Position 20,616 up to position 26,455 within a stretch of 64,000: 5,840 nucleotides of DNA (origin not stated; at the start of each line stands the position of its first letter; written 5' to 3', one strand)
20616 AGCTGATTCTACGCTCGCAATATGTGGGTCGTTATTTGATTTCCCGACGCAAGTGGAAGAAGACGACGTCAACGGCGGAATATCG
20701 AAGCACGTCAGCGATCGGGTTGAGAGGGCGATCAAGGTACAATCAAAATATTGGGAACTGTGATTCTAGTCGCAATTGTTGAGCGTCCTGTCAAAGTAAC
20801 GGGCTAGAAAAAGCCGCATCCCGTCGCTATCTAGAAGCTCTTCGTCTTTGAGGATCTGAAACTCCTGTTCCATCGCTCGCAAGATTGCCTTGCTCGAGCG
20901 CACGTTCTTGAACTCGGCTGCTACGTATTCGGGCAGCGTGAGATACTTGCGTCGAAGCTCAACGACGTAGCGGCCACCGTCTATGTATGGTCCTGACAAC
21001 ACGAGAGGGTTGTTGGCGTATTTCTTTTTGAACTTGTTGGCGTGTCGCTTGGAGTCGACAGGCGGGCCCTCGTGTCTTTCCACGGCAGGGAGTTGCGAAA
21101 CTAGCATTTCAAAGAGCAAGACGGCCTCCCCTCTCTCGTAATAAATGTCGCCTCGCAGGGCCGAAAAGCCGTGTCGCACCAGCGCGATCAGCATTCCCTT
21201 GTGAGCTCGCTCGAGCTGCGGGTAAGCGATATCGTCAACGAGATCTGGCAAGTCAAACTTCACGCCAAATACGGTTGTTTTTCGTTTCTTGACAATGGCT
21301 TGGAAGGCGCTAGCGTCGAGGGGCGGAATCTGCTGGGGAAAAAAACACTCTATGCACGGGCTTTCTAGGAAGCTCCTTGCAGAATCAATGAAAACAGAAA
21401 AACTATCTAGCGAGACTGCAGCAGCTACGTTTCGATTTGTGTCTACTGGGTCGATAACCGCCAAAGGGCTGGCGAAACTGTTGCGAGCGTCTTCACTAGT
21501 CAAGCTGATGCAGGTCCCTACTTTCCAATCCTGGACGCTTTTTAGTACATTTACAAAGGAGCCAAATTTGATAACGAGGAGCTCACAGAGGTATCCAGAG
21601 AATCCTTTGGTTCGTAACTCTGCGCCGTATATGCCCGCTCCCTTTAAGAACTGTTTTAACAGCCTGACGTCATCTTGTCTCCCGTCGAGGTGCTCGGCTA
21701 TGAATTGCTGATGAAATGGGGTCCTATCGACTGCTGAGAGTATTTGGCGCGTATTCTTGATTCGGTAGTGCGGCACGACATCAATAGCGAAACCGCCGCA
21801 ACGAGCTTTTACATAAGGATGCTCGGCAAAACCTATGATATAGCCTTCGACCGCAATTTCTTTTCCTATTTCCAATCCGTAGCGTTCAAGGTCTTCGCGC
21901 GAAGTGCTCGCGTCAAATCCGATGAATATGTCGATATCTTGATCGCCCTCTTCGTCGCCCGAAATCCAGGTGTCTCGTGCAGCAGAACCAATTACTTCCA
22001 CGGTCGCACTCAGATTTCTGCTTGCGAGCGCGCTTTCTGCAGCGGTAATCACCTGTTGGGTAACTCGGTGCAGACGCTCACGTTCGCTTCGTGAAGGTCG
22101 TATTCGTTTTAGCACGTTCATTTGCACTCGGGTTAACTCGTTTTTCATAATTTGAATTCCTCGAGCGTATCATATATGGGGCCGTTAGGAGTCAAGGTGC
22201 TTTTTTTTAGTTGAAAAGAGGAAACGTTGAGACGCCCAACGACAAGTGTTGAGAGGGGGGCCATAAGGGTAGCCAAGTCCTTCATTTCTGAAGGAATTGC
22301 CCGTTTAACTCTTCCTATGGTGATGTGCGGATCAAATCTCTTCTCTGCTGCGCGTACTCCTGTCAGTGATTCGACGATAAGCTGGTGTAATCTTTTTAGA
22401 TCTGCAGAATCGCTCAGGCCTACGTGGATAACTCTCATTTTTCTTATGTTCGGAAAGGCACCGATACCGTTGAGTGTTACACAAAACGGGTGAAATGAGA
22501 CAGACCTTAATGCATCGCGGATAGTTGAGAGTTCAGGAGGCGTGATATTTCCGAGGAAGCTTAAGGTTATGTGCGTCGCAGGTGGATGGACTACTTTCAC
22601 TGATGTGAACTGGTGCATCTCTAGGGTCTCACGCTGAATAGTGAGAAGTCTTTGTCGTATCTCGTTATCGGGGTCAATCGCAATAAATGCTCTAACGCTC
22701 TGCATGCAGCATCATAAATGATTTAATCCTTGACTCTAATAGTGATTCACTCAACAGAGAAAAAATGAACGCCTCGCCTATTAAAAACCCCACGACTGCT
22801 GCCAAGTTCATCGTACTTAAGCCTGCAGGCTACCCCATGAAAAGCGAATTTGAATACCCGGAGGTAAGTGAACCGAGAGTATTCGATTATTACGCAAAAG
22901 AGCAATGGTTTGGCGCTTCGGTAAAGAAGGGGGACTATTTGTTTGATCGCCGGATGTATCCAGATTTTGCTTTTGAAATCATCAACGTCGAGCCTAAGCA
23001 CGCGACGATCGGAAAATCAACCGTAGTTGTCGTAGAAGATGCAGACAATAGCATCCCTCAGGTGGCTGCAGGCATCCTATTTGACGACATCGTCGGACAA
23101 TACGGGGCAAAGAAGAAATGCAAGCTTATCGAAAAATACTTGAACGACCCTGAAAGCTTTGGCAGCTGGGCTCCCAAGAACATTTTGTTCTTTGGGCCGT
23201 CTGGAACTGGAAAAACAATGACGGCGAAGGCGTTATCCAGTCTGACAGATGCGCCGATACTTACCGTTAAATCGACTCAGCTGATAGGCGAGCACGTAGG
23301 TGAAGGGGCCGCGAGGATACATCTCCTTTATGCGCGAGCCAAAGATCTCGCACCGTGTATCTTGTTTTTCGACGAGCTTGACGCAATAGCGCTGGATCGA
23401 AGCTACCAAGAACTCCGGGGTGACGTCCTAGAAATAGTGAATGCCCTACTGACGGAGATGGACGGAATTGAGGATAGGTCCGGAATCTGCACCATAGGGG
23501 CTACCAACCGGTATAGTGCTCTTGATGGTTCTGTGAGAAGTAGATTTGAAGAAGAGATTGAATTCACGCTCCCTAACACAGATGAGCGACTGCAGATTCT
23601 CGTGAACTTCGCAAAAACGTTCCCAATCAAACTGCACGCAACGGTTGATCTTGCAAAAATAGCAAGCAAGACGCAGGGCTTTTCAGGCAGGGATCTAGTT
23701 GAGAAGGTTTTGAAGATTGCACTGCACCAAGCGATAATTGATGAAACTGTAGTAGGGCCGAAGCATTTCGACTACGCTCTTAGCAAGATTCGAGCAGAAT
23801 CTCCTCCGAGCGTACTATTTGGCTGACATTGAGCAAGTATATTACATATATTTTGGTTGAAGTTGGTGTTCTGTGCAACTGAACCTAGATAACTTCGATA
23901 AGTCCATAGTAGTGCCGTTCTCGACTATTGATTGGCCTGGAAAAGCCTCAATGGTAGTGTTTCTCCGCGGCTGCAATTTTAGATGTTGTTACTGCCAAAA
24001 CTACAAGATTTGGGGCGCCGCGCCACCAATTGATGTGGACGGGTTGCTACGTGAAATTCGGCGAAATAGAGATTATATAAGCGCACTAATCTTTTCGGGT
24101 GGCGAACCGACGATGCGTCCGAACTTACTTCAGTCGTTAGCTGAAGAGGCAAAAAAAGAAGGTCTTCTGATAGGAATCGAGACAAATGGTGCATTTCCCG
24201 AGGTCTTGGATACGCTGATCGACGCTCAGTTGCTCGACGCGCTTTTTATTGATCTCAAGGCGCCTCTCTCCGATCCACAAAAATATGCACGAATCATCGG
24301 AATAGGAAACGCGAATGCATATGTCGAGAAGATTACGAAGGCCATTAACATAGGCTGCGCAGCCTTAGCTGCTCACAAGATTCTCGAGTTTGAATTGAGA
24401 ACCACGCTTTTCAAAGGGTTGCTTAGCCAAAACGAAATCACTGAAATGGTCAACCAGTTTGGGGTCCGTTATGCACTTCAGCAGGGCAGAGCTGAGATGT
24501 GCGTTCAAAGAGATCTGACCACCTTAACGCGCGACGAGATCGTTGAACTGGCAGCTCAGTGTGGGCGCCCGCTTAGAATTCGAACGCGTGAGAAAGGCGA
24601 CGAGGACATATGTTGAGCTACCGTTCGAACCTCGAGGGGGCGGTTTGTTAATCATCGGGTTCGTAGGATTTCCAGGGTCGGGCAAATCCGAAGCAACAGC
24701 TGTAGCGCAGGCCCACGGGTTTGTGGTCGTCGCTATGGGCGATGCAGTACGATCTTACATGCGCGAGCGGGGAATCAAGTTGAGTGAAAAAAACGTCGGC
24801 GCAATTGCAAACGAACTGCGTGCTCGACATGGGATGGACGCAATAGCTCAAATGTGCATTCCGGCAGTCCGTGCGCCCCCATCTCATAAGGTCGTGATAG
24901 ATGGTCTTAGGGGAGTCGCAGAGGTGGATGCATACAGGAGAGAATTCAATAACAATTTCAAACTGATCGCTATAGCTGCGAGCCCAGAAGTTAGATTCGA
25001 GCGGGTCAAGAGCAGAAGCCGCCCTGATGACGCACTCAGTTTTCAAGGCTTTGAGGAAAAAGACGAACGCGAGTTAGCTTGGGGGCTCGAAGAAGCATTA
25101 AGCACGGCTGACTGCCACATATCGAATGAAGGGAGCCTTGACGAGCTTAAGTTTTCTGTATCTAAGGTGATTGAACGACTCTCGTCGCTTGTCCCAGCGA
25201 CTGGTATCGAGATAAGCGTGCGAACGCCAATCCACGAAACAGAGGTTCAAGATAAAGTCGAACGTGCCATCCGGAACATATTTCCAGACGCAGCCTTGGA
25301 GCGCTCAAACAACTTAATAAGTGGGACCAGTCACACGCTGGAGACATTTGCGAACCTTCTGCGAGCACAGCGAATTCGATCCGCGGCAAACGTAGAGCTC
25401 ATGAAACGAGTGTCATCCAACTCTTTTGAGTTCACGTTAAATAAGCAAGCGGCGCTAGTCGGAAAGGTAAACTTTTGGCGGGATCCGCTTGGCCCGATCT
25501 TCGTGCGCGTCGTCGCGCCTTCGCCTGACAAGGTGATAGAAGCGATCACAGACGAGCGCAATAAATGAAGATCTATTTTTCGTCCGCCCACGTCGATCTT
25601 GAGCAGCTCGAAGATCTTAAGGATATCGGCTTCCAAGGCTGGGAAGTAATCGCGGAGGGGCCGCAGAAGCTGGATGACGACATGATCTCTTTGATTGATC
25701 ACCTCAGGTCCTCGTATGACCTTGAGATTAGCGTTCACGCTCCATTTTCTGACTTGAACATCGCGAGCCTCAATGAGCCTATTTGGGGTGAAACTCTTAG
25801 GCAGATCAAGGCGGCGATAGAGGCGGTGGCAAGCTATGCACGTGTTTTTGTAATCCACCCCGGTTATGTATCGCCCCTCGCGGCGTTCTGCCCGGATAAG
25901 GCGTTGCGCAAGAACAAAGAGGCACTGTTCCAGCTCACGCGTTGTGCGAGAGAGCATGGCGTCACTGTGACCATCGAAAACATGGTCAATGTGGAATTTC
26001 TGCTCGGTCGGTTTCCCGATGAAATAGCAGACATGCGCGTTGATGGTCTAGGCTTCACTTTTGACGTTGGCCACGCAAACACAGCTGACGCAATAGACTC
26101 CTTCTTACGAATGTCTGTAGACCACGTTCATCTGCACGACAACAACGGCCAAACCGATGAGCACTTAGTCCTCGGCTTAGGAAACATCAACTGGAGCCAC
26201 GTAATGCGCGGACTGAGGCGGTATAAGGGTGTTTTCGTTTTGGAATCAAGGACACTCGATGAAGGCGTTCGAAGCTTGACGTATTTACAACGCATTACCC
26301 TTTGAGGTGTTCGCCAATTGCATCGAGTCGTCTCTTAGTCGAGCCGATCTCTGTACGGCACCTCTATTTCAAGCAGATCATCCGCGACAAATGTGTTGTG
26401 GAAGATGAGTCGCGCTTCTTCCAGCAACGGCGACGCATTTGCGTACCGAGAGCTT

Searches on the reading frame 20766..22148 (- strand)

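Call 61: search_protein_families(library=pfam, proteins=[window:20766-22148:-], max_evalue=0.00001)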
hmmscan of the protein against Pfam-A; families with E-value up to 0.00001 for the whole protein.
window:20766-22148:- (460 aa): 2 families
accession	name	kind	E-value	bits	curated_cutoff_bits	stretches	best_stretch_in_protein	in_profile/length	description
PF09249.16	tRNA_NucTransf2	-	1.9e-43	147.7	27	1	159-270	1-113/113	tRNA nucleotidyltransferase, second domain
PF21133.2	CAA_C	-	1.5e-36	125.7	22.2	1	289-434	1-143/144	CCA-adding enzyme, C-terminal domain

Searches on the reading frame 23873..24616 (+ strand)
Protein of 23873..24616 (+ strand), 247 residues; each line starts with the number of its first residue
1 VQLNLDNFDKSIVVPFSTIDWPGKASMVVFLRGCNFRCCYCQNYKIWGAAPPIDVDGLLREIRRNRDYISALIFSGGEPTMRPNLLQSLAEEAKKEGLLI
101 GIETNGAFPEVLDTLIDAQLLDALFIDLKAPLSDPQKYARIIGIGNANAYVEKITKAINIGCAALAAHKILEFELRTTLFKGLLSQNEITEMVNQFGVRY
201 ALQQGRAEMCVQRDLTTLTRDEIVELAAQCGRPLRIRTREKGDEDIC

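Call 61: search_protein_families(library=pfam, proteins=[window:23873-24616:+], max_evalue=0.00001)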
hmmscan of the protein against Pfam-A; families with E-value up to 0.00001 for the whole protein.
window:23873-24616:+ (247 aa): 2 families
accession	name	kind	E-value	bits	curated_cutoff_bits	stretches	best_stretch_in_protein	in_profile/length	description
PF04055.27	Radical_SAM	-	1.7e-22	80.8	29.5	1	29-162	2-141/166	Radical SAM superfamily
PF13353.11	Fer4_12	-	3.5e-09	37.5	22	1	27-98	8-82/137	4Fe-4S single cluster domain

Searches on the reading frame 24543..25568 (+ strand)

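Call 61: search_protein_families(library=pfam, proteins=[window:24543-25568:+], max_evalue=0.00001)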
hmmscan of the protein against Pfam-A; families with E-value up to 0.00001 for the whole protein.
window:24543-25568:+ (341 aa): 3 families
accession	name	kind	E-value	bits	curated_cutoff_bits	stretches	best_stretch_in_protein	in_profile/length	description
PF13238.12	AAA_18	-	1.2e-12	48.9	29.4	1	38-164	1-117/128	AAA domain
PF13207.12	AAA_17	-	1.3e-12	48.6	27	1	41-164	1-131/136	AAA domain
PF01877.22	RNA_binding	-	1.2e-11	45.4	26.9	1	223-312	1-108/120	RNA binding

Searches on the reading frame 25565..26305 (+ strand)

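Call 61: search_protein_families(library=pfam, proteins=[window:25565-26305:+], max_evalue=0.00001)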
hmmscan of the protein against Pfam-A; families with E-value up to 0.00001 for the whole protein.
window:25565-26305:+ (246 aa): 1 family
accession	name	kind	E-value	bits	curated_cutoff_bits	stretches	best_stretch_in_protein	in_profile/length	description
PF01261.30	AP_endonuc_2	-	1.2e-32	114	31.1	1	16-229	2-230/249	Xylose isomerase-like TIM barrel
